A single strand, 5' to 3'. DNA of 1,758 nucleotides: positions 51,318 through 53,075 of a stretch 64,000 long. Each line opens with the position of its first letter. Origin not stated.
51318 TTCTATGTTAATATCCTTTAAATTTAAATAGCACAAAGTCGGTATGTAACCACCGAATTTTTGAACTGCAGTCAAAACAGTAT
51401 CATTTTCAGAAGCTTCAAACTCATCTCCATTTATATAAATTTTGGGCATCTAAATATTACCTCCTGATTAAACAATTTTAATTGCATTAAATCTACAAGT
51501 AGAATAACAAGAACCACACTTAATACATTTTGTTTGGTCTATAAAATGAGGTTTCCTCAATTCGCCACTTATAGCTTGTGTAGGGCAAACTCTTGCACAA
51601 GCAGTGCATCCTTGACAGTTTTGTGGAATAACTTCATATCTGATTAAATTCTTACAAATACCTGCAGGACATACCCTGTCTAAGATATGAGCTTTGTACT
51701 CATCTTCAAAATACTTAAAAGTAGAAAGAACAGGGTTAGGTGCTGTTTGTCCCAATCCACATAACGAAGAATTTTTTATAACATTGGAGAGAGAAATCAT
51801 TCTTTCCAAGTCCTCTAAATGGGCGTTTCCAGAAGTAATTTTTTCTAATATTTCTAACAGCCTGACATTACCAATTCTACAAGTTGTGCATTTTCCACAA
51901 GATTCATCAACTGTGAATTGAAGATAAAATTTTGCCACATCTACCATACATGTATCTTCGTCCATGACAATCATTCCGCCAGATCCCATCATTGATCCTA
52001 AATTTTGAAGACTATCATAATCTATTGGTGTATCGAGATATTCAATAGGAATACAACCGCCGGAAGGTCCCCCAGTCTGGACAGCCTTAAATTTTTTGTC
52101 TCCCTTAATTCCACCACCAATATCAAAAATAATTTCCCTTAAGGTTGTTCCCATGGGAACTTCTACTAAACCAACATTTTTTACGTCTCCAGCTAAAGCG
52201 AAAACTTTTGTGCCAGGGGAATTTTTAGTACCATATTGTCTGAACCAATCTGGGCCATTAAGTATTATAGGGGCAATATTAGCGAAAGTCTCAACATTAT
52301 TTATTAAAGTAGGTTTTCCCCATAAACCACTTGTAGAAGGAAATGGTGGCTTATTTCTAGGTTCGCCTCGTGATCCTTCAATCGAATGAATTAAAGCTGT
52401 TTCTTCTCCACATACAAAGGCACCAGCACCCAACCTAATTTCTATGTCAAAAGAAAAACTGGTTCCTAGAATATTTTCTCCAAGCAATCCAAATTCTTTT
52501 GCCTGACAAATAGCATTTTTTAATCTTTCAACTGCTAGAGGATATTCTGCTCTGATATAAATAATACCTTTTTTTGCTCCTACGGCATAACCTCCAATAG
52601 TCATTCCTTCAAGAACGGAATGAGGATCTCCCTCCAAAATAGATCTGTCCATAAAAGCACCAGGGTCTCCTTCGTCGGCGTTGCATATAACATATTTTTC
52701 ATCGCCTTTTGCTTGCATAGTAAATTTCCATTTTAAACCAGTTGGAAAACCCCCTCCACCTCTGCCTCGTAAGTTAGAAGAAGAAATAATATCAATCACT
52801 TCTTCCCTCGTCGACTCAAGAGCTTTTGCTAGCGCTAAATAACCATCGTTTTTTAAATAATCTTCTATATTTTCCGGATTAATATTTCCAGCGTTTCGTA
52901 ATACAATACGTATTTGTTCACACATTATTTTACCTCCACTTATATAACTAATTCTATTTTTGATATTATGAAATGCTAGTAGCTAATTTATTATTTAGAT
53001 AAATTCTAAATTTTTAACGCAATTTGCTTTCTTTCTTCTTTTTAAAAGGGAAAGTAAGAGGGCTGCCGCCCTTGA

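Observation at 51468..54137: Split HydB arrangement: a detached thioredoxin-like domain gene and the NuoF-like core separated by a repeat-element copy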

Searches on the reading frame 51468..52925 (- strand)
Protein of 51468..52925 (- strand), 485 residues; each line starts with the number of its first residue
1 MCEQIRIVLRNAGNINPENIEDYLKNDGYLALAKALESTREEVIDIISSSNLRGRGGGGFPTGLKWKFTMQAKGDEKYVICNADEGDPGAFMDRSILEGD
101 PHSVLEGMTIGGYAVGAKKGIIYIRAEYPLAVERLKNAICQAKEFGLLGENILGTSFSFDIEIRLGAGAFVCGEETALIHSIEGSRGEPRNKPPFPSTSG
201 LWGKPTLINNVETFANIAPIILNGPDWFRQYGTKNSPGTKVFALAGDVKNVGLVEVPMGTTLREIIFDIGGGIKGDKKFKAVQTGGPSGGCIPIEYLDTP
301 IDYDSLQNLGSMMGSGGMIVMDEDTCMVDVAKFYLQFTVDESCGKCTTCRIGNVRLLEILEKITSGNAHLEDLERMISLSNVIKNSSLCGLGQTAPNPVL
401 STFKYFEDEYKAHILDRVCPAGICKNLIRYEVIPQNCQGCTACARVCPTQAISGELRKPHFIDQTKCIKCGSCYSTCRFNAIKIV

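Call 3: search_protein_families(library=pfam, proteins=[window:51468-52925:-], max_evalue=0.01)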
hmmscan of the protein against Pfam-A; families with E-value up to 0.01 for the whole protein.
window:51468-52925:- (485 aa): 13 families
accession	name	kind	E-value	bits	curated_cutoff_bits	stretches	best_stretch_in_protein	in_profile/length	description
PF01512.22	Complex1_51K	-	2.4e-47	161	31.2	1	47-218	1-149/150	Nuo51 FMN-binding domain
PF10589.14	NADH_4Fe-4S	-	1.4e-31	108.6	23.5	1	329-413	1-85/85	NADH-ubiquinone oxidoreductase-F iron-sulfur binding region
PF00037.32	Fer4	-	1.9e-10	40.5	21.1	2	461-483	2-24/24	4Fe-4S binding domain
PF12837.12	Fer4_6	-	1.7e-07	31.3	25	2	432-452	4-24/24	4Fe-4S binding domain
PF13187.11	Fer4_9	-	5.2e-07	30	27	1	436-481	1-51/52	4Fe-4S dicluster domain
PF13237.11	Fer4_10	-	2.4e-06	27.8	25.5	1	433-477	5-52/53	4Fe-4S dicluster domain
PF12797.12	Fer4_2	-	4.1e-06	26.8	24.5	1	460-477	3-20/22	4Fe-4S binding domain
PF14697.11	Fer4_21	-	8.6e-06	26.2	35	1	461-482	2-26/59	4Fe-4S dicluster domain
PF10531.15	SLBB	-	1.5e-05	25.2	27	1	242-290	2-53/55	SLBB domain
PF12838.12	Fer4_7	-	9.3e-05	23.3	27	0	429-451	30-52/52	4Fe-4S dicluster domain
PF25160.1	LdpA_Fe-S-bd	-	0.00017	21.7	27.6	1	443-483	9-44/49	LdpA Fe-S cluster-binding domain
PF22461.2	SLBB_2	-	0.00021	21.8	27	1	242-287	3-49/79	SLBB domain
PF13484.11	Fer4_16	-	0.00029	22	30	1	436-455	1-20/66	4Fe-4S double cluster binding domain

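Call 10: search_solved_structures(query=window:51468-52925:-, max_evalue=1e-20, show_alignments=2)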
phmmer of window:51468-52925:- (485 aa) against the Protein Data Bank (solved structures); distinct sequences matched with E-value up to 1e-20: 63 (the best 60 are shown).
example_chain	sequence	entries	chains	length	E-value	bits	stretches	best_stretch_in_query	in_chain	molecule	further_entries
9n5u_B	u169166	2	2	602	1.3e-218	729.8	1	3-484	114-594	NfnB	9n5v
8oh5_B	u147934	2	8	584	3.9e-218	728.3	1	2-483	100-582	NAD-reducing hydrogenase subunit HoxF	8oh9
9bov_B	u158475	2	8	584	1e-217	726.9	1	3-484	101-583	NADH dehydrogenase (Quinone)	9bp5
7q4v_B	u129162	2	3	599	2e-216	722.6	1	3-482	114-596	Iron hydrogenase HydB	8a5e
7t2r_B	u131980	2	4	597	1.4e-214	716.6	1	3-482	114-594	NiFe hydrogenase subunit B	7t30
7q4w_B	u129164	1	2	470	3.6e-210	702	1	19-482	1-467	Iron hydrogenase HydB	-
8a6t_B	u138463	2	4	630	1.2e-200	670.6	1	3-482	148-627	Electron bifurcating hydrogenase subunit HydB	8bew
7p5h_B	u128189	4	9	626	1.3e-193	647.4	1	9-485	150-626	Fe-hydrogenase, subunit beta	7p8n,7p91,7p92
9mqx_B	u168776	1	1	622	4.6e-185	619.2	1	3-482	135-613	NADH:ubiquinone oxidoreductase, NADH-binding (51 kD) subunit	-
2fug_1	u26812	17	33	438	1.1e-119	403.6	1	13-413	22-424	NADH-quinone oxidoreductase chain 1 | NADH-QUINONE OXIDOREDUCTASE SUBUNIT 1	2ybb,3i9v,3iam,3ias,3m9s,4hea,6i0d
6vw7_B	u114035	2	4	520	2.7e-118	399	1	3-410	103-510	NAD-dependent formate dehydrogenase beta subunit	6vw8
7q5y_C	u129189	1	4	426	3.5e-116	392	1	6-412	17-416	NADH-quinone oxidoreductase subunit F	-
6hl2_B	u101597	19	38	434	3.5e-116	392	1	6-412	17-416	NADH-quinone oxidoreductase subunit F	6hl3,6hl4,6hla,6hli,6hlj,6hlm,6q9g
9fe7_B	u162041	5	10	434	3.6e-116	392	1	6-412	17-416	NADH-quinone oxidoreductase subunit F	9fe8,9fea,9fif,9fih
6q9c_B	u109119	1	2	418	4e-116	391.8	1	6-411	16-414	NADH-quinone oxidoreductase subunit F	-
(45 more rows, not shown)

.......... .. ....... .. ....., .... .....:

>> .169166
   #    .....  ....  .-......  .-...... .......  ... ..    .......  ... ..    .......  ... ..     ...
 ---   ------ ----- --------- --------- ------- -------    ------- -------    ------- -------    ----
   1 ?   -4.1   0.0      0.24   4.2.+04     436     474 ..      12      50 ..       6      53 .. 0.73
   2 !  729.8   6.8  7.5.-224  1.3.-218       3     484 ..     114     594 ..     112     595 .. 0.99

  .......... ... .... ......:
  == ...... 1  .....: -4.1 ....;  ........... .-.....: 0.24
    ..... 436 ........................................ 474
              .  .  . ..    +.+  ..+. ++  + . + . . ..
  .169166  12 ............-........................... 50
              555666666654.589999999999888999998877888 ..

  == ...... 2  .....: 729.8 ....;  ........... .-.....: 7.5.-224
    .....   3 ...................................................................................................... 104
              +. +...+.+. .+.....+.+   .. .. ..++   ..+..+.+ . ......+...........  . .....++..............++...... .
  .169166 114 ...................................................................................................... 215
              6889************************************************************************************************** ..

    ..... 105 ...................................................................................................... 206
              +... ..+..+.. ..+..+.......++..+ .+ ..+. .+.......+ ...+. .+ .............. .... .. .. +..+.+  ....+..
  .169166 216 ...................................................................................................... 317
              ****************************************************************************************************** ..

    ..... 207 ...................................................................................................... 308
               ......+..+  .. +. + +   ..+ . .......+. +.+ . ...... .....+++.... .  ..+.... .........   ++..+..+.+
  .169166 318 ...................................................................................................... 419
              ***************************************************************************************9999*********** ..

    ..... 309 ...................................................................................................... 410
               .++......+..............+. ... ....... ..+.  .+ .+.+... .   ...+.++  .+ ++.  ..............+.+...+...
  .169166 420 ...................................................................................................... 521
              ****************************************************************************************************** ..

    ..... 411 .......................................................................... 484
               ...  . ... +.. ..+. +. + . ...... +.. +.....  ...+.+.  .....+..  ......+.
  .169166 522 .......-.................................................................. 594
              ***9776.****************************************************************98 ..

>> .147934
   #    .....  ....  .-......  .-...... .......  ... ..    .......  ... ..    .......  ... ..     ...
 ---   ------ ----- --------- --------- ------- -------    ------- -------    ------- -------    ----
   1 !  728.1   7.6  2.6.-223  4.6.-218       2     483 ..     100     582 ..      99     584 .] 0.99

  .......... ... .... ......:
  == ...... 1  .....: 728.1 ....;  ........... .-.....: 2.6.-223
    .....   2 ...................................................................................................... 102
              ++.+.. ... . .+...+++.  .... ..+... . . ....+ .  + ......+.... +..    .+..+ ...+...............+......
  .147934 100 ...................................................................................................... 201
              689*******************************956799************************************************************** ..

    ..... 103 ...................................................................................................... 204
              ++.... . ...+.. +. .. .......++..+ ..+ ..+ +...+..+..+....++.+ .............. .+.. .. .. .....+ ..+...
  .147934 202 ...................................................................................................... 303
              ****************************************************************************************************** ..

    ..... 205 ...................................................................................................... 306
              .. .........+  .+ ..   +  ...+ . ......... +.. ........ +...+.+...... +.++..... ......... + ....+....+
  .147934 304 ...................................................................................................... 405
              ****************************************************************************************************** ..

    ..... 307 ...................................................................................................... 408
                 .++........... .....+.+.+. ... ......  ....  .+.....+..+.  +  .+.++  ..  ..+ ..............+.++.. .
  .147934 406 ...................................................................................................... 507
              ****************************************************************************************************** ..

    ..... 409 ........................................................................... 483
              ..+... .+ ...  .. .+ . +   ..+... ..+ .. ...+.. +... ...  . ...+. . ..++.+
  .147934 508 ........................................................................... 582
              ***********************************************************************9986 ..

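Call 32: search_protein_families(library=ncbifam, proteins=[window:51468-52925:-], max_evalue=0.001)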
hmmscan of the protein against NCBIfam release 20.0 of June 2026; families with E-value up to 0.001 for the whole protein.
window:51468-52925:- (485 aa): 38 families (the best 25 are shown)
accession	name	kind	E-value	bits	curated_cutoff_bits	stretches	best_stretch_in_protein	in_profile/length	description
TIGR01959.1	nuoF_fam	equivalog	3.1e-146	487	558.65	1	13-414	7-410/410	NADH-quinone oxidoreductase subunit NuoF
NF010120.0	PRK13596.1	equivalog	3.3e-112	375.2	389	1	11-414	11-417/433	NADH-quinone oxidoreductase subunit NuoF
NF008436.0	PRK11278.1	equivalog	5.2e-109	365.1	749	1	13-418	20-430/448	NADH-quinone oxidoreductase subunit NuoF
TIGR04481.1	PR_assoc_PrdC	equivalog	3.2e-15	55.9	490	1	40-290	73-286/425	proline reductase-associated electron transfer protein PrdC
TIGR01945.1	rnfC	subfamily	2.7e-11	42.7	245.95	1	33-142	114-221/435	RnfABCDGE type electron transport complex subunit C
NF003454.1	PRK05035.1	equivalog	2.9e-10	39.3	345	1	34-291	117-336/556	electron transport complex subunit RsxC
TIGR04105.1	FeFe_hydrog_B1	subfamily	5.6e-10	38.5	450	1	428-483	105-160/462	monomeric [FeFe] hydrogenase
NF058577.1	FdxA_fam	equivalog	1e-09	38.4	65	1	432-481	4-52/52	4Fe-4S ferredoxin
NF040864.1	HgcB_ferredoxin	equivalog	3.6e-09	36.3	99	1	426-484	5-63/93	mercury methylation ferredoxin HgcB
NF038196.1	ferrodoxin_EFR1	subfamily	2e-08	34.6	75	1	435-484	184-231/242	EFR1 family ferrodoxin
TIGR01944.1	rnfB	subfamily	2e-08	34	68.7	1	432-484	110-162/190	RnfABCDGE type electron transport complex subunit B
TIGR03294.1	FrhG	equivalog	3.5e-08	33.4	245.5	1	423-478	161-216/228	coenzyme F420 hydrogenase subunit gamma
TIGR02700.1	flavo_MJ0208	hypoth_equivalog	9.2e-08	31.6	251.35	1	421-483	134-195/234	dihydromethanopterin reductase (acceptor)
NF043039.1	HgcAB_like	equivalog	5.7e-07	29.4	285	1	426-482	291-349/350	HgcAB-like fusion protein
NF040770.1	hetero_SS_HdrA2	exception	6.3e-07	27.9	1100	1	429-484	571-625/777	CoB-CoM heterodisulfide reductase HdrA2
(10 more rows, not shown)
